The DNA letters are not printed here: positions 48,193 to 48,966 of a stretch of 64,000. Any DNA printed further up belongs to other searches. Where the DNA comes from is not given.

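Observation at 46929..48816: Shared N-terminal MP-x-x-(D/N)-G-x-G-P tag on three proteins of the operon, including the Fur-family regulator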

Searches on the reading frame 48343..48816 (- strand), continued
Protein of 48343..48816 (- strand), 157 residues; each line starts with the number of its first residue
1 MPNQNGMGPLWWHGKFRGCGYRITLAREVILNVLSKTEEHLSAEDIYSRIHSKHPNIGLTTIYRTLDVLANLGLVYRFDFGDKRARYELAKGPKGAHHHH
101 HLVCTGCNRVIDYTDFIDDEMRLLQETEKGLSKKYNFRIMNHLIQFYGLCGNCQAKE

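Call 25: find_encoding_contigs(protein=P0222, flank=6000, max_places=2)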
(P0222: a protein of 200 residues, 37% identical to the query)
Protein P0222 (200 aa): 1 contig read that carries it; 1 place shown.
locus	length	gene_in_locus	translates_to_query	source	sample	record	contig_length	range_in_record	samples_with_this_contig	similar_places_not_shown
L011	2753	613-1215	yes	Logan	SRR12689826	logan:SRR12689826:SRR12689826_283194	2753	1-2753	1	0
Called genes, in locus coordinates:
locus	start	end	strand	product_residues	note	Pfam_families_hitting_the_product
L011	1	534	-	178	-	?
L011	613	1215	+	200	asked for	PF01475:FUR, PF08461:WHD_RNase_R (weak)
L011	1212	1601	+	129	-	PF02579:Nitro_FeMo-Co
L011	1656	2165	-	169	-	PF01584:CheW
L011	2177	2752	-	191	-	?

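Call 26: find_encoding_contigs(protein=P0129, flank=6000, max_places=2)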
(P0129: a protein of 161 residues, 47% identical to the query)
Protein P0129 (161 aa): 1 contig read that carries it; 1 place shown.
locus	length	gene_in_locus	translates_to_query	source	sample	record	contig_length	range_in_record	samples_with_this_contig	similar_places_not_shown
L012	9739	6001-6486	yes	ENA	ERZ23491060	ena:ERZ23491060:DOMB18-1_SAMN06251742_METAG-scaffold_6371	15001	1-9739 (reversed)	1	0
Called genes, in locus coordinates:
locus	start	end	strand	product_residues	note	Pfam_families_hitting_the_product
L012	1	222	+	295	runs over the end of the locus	PF01634:HisG, PF08029:HisG_C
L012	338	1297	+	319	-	PF25062:ARM_TT21_N, PF23914:TPR_CcmH_CycH (weak), PF00515:TPR_1 (weak), PF07719:TPR_2 (weak), PF13181:TPR_8 (weak), PF13424:TPR_12 (weak), PF13414:TPR_11, PF13432:TPR_16, +14 more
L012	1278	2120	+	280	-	PF00456:Transketolase_N, PF13292:DXP_synthase_N (weak), PF00676:E1_dh (weak), PF02775:TPP_enzyme_C (faint)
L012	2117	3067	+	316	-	-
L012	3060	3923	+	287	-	PF00288:GHMP_kinases_N, PF08544:GHMP_kinases_C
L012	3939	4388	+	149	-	PF04026:SpoVG, PF12773:DZR (weak), PF13240:Zn_Ribbon_1, PF13248:Zn_ribbon_3 (weak)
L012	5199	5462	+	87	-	PF12728:HTH_17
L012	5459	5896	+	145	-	PF02661:Fic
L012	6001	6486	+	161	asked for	PF01475:FUR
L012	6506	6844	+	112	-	PF17253:DUF5320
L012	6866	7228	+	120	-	PF02579:Nitro_FeMo-Co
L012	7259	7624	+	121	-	PF02579:Nitro_FeMo-Co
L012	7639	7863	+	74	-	-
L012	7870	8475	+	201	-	PF02353:CMAS (weak), PF13489:Methyltransf_23, PF01209:Ubie_methyltran, PF08241:Methyltransf_11, PF08242:Methyltransf_12, PF13649:Methyltransf_25, PF13847:Methyltransf_31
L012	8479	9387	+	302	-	PF01656:CbiA (weak), PF10609:ParA (weak), PF01656:CbiA (weak), PF13187:Fer4_9 (weak), PF00037:Fer4 (weak), PF12837:Fer4_6, PF13237:Fer4_10 (weak), PF14697:Fer4_21 (weak), +5 more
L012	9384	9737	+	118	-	?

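Call 28: search_protein_families(library=pfam, alignment_id=A1, max_evalue=10)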
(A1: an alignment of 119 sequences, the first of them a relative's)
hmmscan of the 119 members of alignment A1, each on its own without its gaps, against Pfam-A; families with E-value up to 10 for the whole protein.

A. member 1, P0001 (157 aa): 6 families
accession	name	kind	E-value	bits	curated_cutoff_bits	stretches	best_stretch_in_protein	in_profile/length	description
PF01475.25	FUR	-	4.4e-33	114.4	23.1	1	20-147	3-121/121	Ferric uptake regulator family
PF08461.16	HTH_12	-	0.0027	18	21.4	1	29-78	2-51/66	Ribonuclease R winged-helix domain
PF07106.19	TBPIP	-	0.0036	17.6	22.8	1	26-81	2-54/62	TBPIP/Hop2 winged helix domain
PF08100.18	Dimerisation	-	0.046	14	25.6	1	30-89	30-83/93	O-methyltransferase dimerisation domain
PF24706.1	DUF7669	-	0.067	13.9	23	1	28-67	8-46/75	Domain of unknown function (DUF7669)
PF01978.25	TrmB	-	0.22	11.8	25.6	1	53-79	30-56/68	Sugar-specific transcriptional regulator TrmB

B. families by the number of members that match (of 119 scanned): 59 families (the first 25 are shown)
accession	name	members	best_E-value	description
PF01475.25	FUR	119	6.3e-35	Ferric uptake regulator family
PF08100.18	Dimerisation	93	0.00016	O-methyltransferase dimerisation domain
PF08461.16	HTH_12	80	0.00012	Ribonuclease R winged-helix domain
PF07106.19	TBPIP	77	9e-05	TBPIP/Hop2 winged helix domain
PF13790.11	SR1P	53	0.0016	SR1 protein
PF10492.14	Nrf1_activ_bdg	38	0.03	Nrf1 activator activation site binding domain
PF24706.1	DUF7669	24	0.022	Domain of unknown function (DUF7669)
PF08271.17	Zn_Ribbon_TF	22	0.0052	TFIIB zinc-binding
PF08279.18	HTH_11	22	0.017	HTH domain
PF00412.28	LIM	16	0.0052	LIM domain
PF10764.14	Gin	16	0.0061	Inhibitor of sigma-G Gin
PF09339.16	HTH_IclR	13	0.026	IclR helix-turn-helix domain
PF12840.13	HTH_20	12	0.0075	Helix-turn-helix domain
PF01978.25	TrmB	12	0.031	Sugar-specific transcriptional regulator TrmB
PF24042.1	DUF7351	8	0.018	Domain of unknown function (DUF7351)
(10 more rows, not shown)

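Call 45: search_solved_structures(query=window:48343-48816:-, max_evalue=0.00001, show_alignments=3)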
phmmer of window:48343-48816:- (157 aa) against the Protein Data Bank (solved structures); distinct sequences matched with E-value up to 0.00001: 25.
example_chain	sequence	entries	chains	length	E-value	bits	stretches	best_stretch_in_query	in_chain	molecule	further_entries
9ire_A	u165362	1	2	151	1.4e-29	106.2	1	17-157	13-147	Ferric uptake regulation protein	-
6d57_A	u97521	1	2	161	2.9e-23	85.6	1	17-154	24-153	Ferric uptake regulation protein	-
4ets_A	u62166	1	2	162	2.9e-23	85.6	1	17-154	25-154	Ferric uptake regulation protein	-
2w57_A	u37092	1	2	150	5.6e-23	84.7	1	17-152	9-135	FERRIC UPTAKE REGULATION PROTEIN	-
8j6w_A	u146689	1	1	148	6.6e-22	81.2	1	17-154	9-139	Ferric uptake regulation protein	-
4raz_A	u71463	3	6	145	4.3e-21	78.5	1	20-149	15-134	DNA-binding transcriptional dual regulator of siderophore biosynthesis and transport(Fur f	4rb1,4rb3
4ray_A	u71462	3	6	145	8.5e-21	77.6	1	20-149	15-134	DNA-binding transcriptional dual regulator of siderophore biosynthesis and transport(Fur f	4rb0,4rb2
2fe3_A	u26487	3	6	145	8.3e-19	71.1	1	17-157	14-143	Peroxide operon regulator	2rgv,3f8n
2o03_A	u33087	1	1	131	2.9e-17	66.1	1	19-154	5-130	probable Zinc uptake regulation protein FurB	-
5fd5_A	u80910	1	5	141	6.3e-17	65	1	20-149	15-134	Ferric uptake regulation protein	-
5fd6_A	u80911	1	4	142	6.4e-17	65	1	20-149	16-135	Ferric uptake regulation protein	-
1mzb_A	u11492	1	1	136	7.8e-17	64.7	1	13-146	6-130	ferric uptake regulation protein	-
3eyy_A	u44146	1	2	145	2.2e-16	63.3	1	12-155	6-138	Putative iron uptake regulatory protein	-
6h1c_A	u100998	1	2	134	1.9e-15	60.2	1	15-118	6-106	Ferric uptake regulation protein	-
5nbc_A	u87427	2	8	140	2.7e-15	59.7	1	18-156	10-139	Ferric uptake regulation protein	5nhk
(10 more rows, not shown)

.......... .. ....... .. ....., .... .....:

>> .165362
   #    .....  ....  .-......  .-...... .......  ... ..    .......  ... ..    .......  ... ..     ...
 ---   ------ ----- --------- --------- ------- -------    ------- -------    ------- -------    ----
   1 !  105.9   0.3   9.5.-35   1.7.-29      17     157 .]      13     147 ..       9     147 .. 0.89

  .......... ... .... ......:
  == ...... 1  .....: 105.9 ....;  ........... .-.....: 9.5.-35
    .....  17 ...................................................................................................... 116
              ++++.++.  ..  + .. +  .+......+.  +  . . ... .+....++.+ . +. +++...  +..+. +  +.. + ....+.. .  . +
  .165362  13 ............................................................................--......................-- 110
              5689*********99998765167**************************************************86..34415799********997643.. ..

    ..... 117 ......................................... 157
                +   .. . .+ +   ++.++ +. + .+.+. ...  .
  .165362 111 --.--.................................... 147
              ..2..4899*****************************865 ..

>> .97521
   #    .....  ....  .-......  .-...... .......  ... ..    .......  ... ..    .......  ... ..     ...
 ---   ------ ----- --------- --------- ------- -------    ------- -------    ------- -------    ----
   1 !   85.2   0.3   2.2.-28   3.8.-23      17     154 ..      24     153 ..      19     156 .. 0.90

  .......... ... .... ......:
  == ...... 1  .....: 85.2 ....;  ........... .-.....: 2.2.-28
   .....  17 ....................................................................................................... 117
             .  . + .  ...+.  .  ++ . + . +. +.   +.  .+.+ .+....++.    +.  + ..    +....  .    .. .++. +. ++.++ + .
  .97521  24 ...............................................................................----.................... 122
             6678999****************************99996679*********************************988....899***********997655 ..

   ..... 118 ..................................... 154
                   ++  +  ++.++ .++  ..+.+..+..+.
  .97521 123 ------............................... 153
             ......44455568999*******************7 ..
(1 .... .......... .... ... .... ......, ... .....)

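Call 46: predict_structure(alignment_id=A1)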
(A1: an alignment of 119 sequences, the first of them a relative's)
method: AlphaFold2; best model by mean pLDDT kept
length: 157 residues; sequences in the alignment: 119
mean_pLDDT: 84.8   pTM: 0.70
mean pLDDT of the five models: 84.8, 82.1, 80.1, 76.5, 76.2
residues with pLDDT >= 90: 71; 70-90: 68; 50-70: 11; < 50: 7
segments of 3 or more residues with pLDDT < 50: 1-7
pLDDT, mean of each block of 10 residues (from residue 1): 49 78 91 89 97 96 96 89 89 62 89 81 89 90 85 88
secondary structure, 60 per line:
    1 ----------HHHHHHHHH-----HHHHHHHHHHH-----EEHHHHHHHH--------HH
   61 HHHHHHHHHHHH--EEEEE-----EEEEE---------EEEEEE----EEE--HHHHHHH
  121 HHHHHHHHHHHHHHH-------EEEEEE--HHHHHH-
elements in order: H11-19 H25-35 H43-50 H59-72 E75-79 E85-89 E99-104 E109-111 H114-135 E143-148 H151-156

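Call 54: fold_search(model_id=the predicted structure, library=pdb)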
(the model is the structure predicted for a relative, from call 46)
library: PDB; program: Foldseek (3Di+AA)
matches with E <= 10: 1175; with E <= 0.001: 70
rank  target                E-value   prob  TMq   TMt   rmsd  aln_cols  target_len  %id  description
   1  9a4a_B                4.5e-13  1.00  0.51  0.53   9.1       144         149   39  Model of YLAN-FUR by crosslinking MS and deep learning (released 2024-09-18)
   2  2fe3_A                2.4e-12  1.00  0.49  0.54  13.6       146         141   28  The crystal structure of bacillus subtilis PerR-Zn reveals a novel Zn(Cys)4 Structural redox switch (released 2006-12-19)
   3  9ire_B                2.4e-12  1.00  0.45  0.50   9.1       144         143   37  CRYSTAL STRUCTURE OF Bacillus cereus FERRIC UPTAKE REGULATOR (released 2025-07-23)
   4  2fe3_B                2.9e-12  1.00  0.49  0.53  13.8       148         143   28  The crystal structure of bacillus subtilis PerR-Zn reveals a novel Zn(Cys)4 Structural redox switch (released 2006-12-19)
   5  9ire_A                5.5e-12  1.00  0.44  0.46   9.4       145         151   36  CRYSTAL STRUCTURE OF Bacillus cereus FERRIC UPTAKE REGULATOR (released 2025-07-23)
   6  4ets_B                8.1e-12  1.00  0.42  0.44  13.7       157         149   29  Crystal structure of Campylobacter jejuni ferric uptake regulator (released 2012-06-20)
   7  6d57_A                1.1e-11  1.00  0.43  0.47  12.0       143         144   32  Campylobacter jejuni ferric uptake regulator S1 metalated (released 2018-05-23)
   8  4rb1_A                4.1e-11  1.00  0.51  0.60   9.9       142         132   33  Crystal structure of Magnetospirillum gryphiswaldense MSR-1 Fur-Mn2+-E. coli Fur box (released 2015-07-15)
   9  4ray_B                4.1e-11  1.00  0.52  0.59   5.9       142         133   33  Crystal structure of Magnetospirillum gryphiswaldense MSR-1 Apo-Fur (released 2015-07-15)
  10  4rb2_D                8.2e-11  1.00  0.48  0.56   9.6       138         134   34  Crystal structure of Magnetospirillum gryphiswaldense MSR-1 SeMet-Fur-Mn2+-feoAB1 operator (released 2015-07-15)
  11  4lmy_B                1.0e-10  1.00  0.47  0.47  13.9       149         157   27  Structure of GAS PerR-Zn-Zn (released 2014-04-02)
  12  2rgv_A                1.2e-10  1.00  0.49  0.54  13.6       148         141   26  The crystal structure of PerR-Ox highlights 2-oxo-Histidine formation (released 2008-10-14)
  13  2rgv_B                1.2e-10  1.00  0.49  0.53  13.8       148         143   26  The crystal structure of PerR-Ox highlights 2-oxo-Histidine formation (released 2008-10-14)
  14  2xig_B                1.3e-10  1.00  0.49  0.52   8.4       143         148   24  The structure of the Helicobacter pylori ferric uptake regulator Fur reveals three functional metal binding sites (released 2011-01-19)
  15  3f8n_B                1.4e-10  1.00  0.50  0.58   9.6       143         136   28  Crystal structure of PerR-Zn-Mn (released 2009-06-16)
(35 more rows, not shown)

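Call 61: search_protein_families(library=ncbifam, proteins=[window:48343-48816:-], max_evalue=0.01)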
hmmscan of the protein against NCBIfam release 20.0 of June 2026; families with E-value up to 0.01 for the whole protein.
window:48343-48816:- (157 aa): 10 families
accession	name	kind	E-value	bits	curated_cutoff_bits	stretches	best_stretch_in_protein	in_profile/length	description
NF051892.1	TransRegFurBacil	equivalog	1.4e-37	129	220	1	16-157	12-147/149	ferric iron uptake transcriptional regulator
NF006999.0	PRK09462.1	equivalog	2e-26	92.4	146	1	17-155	9-138/148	ferric iron uptake transcriptional regulator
NF052545.1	TransRegPerRClab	equivalog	4.3e-25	88.3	180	1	16-156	8-137/138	transcriptional regulator PerR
NF051891.1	TransRegFurHelico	equivalog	1.6e-20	73.5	200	1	24-155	26-147/148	ferric iron uptake transcriptional regulator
NF047406.1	TransRegPerRTherm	equivalog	4.6e-17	62.4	200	1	22-156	5-128/130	manganese-dependent transcriptional regulator PerR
NF008646.0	PRK11639.1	equivalog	3.5e-10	39.9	167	1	21-155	22-148/171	zinc uptake transcriptional repressor Zur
NF045677.1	FeRespRegIrr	equivalog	3.1e-08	33.8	170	1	17-115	5-99/127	Fur family transcriptional regulator Irr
NF045678.1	TransRegIrrA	equivalog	2.8e-07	30.5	150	1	16-114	13-107/138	iron response transcriptional regulator IrrA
NF047462.1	FUR_perox_PerRA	exception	5e-07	30.3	200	1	20-135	16-126/142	peroxide-responsive transcriptional repressor PerRA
NF047461.1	FUR_perox_PerRB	exception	0.0014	18.5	250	1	24-81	29-86/143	peroxide-responsive transcriptional repressor PerRB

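Call 65: find_encoding_contigs(protein=P0197, flank=5000, max_places=1)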
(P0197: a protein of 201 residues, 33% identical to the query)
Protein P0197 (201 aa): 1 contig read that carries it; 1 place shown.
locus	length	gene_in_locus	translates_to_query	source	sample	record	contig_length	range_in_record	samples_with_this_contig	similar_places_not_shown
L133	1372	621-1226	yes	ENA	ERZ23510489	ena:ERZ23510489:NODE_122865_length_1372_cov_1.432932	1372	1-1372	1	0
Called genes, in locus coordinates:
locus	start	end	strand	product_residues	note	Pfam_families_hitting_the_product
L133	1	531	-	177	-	?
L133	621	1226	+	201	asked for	PF01475:FUR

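Call 66: find_encoding_contigs(protein=P0202, flank=5000, max_places=1)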
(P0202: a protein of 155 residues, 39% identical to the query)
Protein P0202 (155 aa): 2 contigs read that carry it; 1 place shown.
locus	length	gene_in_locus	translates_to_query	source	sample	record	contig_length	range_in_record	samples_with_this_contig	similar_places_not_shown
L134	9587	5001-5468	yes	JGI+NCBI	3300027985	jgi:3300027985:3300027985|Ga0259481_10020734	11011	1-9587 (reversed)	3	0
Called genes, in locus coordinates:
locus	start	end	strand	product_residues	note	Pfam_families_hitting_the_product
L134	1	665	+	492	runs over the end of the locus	PF02384:N6_Mtase (weak)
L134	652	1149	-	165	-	PF09917:DUF2147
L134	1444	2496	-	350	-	PF00903:Glyoxalase (weak)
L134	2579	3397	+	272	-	PF25231:DUF7847 (faint)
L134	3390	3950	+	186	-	PF00300:His_Phos_1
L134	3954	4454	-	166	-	PF00258:Flavodoxin_1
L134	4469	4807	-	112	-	PF09633:DUF2023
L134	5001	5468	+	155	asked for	PF01475:FUR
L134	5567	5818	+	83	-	PF17253:DUF5320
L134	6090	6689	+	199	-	PF00578:AhpC-TSA, PF08534:Redoxin, PF10417:1-cysPrx_C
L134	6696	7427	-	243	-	PF13353:Fer4_12, PF04055:Radical_SAM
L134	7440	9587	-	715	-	?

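Call 67: find_encoding_contigs(protein=P0137, flank=5000, max_places=1)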
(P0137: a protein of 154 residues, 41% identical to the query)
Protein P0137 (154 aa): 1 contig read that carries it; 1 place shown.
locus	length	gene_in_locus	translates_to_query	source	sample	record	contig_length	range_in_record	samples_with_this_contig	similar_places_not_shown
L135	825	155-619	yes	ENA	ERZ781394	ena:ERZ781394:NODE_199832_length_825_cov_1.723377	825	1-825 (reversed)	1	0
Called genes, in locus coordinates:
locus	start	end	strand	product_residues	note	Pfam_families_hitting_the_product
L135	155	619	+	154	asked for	PF01475:FUR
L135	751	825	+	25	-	?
